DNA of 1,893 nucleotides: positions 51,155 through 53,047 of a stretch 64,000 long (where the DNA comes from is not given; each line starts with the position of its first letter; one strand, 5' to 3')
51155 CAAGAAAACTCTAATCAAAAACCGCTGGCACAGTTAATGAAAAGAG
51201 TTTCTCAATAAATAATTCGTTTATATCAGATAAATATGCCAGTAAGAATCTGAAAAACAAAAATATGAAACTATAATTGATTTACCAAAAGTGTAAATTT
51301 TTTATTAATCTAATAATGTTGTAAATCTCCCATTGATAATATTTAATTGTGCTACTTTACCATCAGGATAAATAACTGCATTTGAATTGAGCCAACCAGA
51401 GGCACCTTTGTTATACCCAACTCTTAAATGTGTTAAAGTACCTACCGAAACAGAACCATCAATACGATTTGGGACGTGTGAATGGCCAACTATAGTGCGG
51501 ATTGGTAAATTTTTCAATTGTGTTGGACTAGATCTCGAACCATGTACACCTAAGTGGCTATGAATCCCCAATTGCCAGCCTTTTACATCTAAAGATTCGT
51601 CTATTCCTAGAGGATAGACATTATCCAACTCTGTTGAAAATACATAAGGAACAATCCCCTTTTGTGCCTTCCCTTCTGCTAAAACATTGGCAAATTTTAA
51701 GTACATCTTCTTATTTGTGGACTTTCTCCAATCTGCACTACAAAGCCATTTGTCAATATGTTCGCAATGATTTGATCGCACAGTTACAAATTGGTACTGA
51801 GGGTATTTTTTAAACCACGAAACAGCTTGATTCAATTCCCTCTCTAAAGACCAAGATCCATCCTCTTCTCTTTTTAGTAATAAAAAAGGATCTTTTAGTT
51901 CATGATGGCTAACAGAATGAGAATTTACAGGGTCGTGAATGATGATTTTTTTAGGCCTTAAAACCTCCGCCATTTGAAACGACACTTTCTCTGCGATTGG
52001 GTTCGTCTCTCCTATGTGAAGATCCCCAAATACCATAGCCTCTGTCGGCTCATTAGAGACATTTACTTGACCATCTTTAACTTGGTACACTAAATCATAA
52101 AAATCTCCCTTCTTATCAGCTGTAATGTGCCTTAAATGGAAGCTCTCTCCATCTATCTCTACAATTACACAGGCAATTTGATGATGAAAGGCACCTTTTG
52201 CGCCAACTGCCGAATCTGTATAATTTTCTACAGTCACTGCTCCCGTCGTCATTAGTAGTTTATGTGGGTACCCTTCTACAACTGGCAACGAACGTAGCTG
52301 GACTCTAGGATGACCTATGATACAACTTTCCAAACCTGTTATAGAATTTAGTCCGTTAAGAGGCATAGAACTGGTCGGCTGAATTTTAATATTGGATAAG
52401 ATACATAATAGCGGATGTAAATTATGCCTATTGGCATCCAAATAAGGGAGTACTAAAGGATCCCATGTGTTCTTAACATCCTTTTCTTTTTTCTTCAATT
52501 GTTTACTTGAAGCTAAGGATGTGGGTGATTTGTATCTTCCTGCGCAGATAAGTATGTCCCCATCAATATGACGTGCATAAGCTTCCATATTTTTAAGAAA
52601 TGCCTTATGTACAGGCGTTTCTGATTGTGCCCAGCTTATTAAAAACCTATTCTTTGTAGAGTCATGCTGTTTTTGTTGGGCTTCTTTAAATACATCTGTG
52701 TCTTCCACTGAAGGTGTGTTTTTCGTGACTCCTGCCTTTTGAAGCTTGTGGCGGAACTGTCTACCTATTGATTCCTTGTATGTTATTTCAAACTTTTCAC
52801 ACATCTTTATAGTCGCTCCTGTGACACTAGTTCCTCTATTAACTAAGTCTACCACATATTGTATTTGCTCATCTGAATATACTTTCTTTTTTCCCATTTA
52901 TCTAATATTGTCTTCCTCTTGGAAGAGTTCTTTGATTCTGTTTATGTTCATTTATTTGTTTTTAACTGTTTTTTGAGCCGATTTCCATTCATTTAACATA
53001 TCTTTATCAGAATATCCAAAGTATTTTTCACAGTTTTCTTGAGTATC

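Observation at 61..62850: Recurrent 25-30-bp GC-core motif (about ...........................), more than 30 copies, usually 0-40 bp upstream of small-gene start codons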

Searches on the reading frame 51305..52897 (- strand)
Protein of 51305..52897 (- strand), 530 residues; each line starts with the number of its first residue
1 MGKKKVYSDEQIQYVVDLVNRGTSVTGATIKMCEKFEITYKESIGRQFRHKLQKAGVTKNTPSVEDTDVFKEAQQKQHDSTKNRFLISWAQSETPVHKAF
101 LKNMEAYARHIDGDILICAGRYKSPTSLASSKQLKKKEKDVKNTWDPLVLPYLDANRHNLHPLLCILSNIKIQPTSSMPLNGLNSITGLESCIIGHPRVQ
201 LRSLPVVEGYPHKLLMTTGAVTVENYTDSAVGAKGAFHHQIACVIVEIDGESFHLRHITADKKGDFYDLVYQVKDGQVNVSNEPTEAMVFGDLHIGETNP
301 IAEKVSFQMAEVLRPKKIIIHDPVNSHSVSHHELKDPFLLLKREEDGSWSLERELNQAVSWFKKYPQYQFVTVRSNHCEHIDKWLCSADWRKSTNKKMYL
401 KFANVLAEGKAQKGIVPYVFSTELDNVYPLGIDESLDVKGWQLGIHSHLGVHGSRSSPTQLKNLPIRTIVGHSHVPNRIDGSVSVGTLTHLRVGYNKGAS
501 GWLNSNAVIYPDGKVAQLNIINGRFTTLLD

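Call 11: search_protein_families(library=pfam, proteins=[window:51305-52897:-], max_evalue=0.01)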
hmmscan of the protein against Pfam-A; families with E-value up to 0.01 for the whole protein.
window:51305-52897:- (530 aa): 0 families

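Call 12: search_dna_similar(query=window:51305-52897:-, collection=phages, mode=protein, max_rows=15)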
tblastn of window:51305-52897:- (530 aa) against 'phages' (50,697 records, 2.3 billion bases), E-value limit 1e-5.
Records with a match: 1132; places in all: 1262; records where one place covers at least 80% of the query: 1067.
Best place of each record, by identity: <60% 1132.
By first word of the organism name: Vibrio 368; Salmonella 273; Escherichia 127; Klebsiella 81; Flavobacterium 68; Caulobacter 39; Rhizobium 29; Phage 13; Cellulophaga 12; Bacteriophage 11; and 42 more.
By host as written in the record: - 358; Flavobacterium sp. BAL314 68; Escherichia coli 42; Salmonella enterica subsp. enterica serovar Enteritidis PT1 39; Vibrio harveyi BAA-1116 36; Klebsiella pneumoniae 25; Salmonella sp. 24; Salmonella enterica 23; and 223 more.
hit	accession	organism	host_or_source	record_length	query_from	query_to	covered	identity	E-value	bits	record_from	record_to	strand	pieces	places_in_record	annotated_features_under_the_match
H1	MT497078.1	Flavobacterium phage vB_FspP_elemoE_10-3D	Flavobacterium sp. BAL314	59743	12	528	98%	48.7%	1e-161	514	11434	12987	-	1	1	A1-like protein | phosphoribosyl-ATP pyrophosphohydrolase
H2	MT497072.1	Flavobacterium phage vB_FspP_elemoE_6-9C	Flavobacterium sp. BAL314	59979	12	528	98%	48.7%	1e-161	514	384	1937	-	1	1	A1-like protein | phosphoribosyl-ATP pyrophosphohydrolase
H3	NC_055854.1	Flavobacterium phage vB_FspP_elemoE_6-9C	Flavobacterium sp. BAL314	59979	12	528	98%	48.7%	1e-161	514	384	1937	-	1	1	DNA transfer protein | phosphoribosyl-ATP pyrophosphohydrolase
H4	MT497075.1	Flavobacterium phage vB_FspP_elemoA_1-9A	Flavobacterium sp. BAL314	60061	12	528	98%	48.7%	1e-161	514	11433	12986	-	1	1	A1-like protein | phosphoribosyl-ATP pyrophosphohydrolase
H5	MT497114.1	Flavobacterium phage vB_FspP_elemoA_7-3A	Flavobacterium sp. BAL314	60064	12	528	98%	48.7%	1e-161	514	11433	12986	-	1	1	A1-like protein | phosphoribosyl-ATP pyrophosphohydrolase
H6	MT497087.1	Flavobacterium phage vB_FspP_elemoA_13-1B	Flavobacterium sp. BAL314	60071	12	528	98%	48.7%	1e-161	514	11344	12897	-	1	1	A1-like protein | phosphoribosyl-ATP pyrophosphohydrolase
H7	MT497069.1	Flavobacterium phage vB_FspP_elemoA_15-9B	Flavobacterium sp. BAL314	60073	12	528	98%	48.7%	1e-161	514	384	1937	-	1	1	A1-like protein | phosphoribosyl-ATP pyrophosphohydrolase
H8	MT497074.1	Flavobacterium phage vB_FspP_elemoA_1-5B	Flavobacterium sp. BAL314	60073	12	528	98%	48.7%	1e-161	514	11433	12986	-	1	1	A1-like protein | phosphoribosyl-ATP pyrophosphohydrolase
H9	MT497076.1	Flavobacterium phage vB_FspP_elemoA_1-9B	Flavobacterium sp. BAL314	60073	12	528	98%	48.7%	1e-161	514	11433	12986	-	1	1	A1-like protein | phosphoribosyl-ATP pyrophosphohydrolase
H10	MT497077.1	Flavobacterium phage vB_FspP_elemoA_1-9C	Flavobacterium sp. BAL314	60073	12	528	98%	48.7%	1e-161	514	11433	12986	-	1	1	A1-like protein | phosphoribosyl-ATP pyrophosphohydrolase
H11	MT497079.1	Flavobacterium phage vB_FspP_elemoA_10-9A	Flavobacterium sp. BAL314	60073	12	528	98%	48.7%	1e-161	514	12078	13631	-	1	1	A1-like protein | phosphoribosyl-ATP pyrophosphohydrolase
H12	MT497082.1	Flavobacterium phage vB_FspP_elemoA_11-9B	Flavobacterium sp. BAL314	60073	12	528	98%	48.7%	1e-161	514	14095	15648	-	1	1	A1-like protein | phosphoribosyl-ATP pyrophosphohydrolase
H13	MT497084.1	Flavobacterium phage vB_FspP_elemoA_12-1B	Flavobacterium sp. BAL314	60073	12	528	98%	48.7%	1e-161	514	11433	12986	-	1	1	A1-like protein | phosphoribosyl-ATP pyrophosphohydrolase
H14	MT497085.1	Flavobacterium phage vB_FspP_elemoA_12-3A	Flavobacterium sp. BAL314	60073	12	528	98%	48.7%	1e-161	514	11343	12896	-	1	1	A1-like protein | phosphoribosyl-ATP pyrophosphohydrolase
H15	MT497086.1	Flavobacterium phage vB_FspP_elemoA_12-9A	Flavobacterium sp. BAL314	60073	12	528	98%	48.7%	1e-161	514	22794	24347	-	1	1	A1-like protein | phosphoribosyl-ATP pyrophosphohydrolase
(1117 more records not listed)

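Call 20: find_related_loci(query=window:51305-52897:-, collection=viral_contigs, flank=10000)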
Query window:51305-52897:- (530 aa) in viral_contigs; peptide patterns used: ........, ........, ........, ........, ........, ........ (x = any residue, [..] = any of these).
38 stretches matched a pattern; 15 encode a relative of the query (tblastn E <= 1e-3); 15 distinct loci.
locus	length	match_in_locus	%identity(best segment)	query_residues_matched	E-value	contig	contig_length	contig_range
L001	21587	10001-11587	81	1-530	0e+0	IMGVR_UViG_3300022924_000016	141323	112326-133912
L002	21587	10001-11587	66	1-529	0e+0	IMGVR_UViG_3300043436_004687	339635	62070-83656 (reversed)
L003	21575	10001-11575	40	3-528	2e-132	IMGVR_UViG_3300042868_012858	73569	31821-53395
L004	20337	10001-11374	45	70-528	1e-134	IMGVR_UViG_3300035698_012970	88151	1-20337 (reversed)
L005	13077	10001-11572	41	3-528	2e-124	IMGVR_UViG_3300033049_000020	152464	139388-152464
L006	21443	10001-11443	40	46-528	2e-121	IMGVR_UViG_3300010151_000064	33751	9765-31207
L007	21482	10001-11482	39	31-528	6e-121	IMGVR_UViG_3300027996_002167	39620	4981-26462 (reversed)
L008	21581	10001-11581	67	3-529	0e+0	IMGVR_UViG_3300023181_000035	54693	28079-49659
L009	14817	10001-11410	43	52-528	3e-132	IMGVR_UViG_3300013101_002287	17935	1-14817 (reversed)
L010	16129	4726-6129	30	84-514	2e-53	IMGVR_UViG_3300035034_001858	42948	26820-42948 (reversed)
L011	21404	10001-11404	29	84-514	5e-52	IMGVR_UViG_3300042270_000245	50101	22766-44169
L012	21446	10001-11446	44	40-528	8e-135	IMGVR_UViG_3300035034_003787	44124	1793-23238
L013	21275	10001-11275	28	85-474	9e-43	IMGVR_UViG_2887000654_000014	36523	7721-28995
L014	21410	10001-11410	24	79-525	1e-38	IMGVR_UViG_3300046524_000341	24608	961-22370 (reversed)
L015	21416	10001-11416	25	79-525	9e-36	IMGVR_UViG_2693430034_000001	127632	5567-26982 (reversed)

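Call 65: search_protein_families(library=phrogs, proteins=[L008:220-2049:+, L008:20214-21536:-, L008:18977-20074:-, L008:4012-4851:+], max_evalue=0.001)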
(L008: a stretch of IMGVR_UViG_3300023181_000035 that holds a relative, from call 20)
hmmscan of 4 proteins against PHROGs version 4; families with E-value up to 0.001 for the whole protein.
L008:220-2049:+ (609 aa): 3 families
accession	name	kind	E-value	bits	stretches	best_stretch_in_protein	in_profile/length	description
phrog_1252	-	DNA, RNA and nucleotide metabolism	7.3e-122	409.1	1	1-547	173-658/663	DNA polymerase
phrog_18505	-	DNA, RNA and nucleotide metabolism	1.9e-48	166.5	1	199-544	7-347/349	DNA polymerase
phrog_262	-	DNA, RNA and nucleotide metabolism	5.7e-08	32.3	0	49-231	283-450/856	DNA polymerase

L008:20214-21536:- (440 aa): 1 family
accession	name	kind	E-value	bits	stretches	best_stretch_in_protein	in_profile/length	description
phrog_37651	-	head and packaging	7.3e-32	110.6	1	1-368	1500-1831/1914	virion structural protein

L008:18977-20074:- (365 aa): 9 families
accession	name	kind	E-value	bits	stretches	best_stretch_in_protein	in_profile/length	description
phrog_1035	-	DNA, RNA and nucleotide metabolism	8.7e-35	121.9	4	156-342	60-210/271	endonuclease VII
phrog_2340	-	DNA, RNA and nucleotide metabolism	2.6e-27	97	4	4-47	8-52/171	endonuclease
phrog_5558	-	moron, auxiliary metabolic gene and host takeover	2.1e-26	93.7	2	5-102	9-111/130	Lar-like restriction alleviation protein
phrog_2633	-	DNA, RNA and nucleotide metabolism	1.7e-16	61.7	2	99-141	6-48/142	endonuclease VII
phrog_2255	-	DNA, RNA and nucleotide metabolism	1.8e-16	61.3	2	105-145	52-91/211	HNH endonuclease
phrog_12813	-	unknown function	2.8e-16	60.9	1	4-48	153-197/199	-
phrog_6611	-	unknown function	5.2e-15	57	2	5-39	142-176/180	-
phrog_30859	-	unknown function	1.4e-11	46.1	1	106-143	2-39/117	-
phrog_6762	-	unknown function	0.00036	21.5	1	104-192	158-235/242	-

L008:4012-4851:+ (279 aa): 0 families

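Call 105: search_protein_families(library=pfam, proteins=[L008:13324-13986:-], max_evalue=0.01)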
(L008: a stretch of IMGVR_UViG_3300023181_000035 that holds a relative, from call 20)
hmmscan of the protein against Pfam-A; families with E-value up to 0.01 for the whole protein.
L008:13324-13986:- (220 aa): 1 family
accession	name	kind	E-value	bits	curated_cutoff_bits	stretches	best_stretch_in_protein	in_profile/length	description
PF00847.26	AP2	-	6.9e-07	29.9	33.3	1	147-192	4-52/54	AP2 domain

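Call 106: search_protein_families(library=phrogs, proteins=[L008:13324-13986:-], max_evalue=0.001)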
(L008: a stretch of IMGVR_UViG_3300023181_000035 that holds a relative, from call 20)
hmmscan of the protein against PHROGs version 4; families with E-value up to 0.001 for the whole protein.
L008:13324-13986:- (220 aa): 9 families
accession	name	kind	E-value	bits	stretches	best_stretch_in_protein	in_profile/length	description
phrog_953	-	DNA, RNA and nucleotide metabolism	2e-59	203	1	50-219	222-389/420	HNH endonuclease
phrog_374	-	DNA, RNA and nucleotide metabolism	6.8e-38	131.8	1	40-217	260-434/617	HNH endonuclease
phrog_2081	-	DNA, RNA and nucleotide metabolism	3.7e-19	70.2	1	34-159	86-220/433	HNH endonuclease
phrog_30929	-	unknown function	9.3e-18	65.3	1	59-190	45-178/413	-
phrog_99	-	DNA, RNA and nucleotide metabolism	5.3e-11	43.8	1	137-201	209-269/383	HNH endonuclease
phrog_899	-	unknown function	7.3e-08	33.7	1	95-195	35-115/221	-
phrog_13470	-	DNA, RNA and nucleotide metabolism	1.5e-06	29.5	1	142-195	93-146/152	HNH endonuclease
phrog_4578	-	DNA, RNA and nucleotide metabolism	1.5e-05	25.9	1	148-197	71-120/130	HNH endonuclease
phrog_24751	-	DNA, RNA and nucleotide metabolism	8.4e-05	23.7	1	153-197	18-62/65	HNH endonuclease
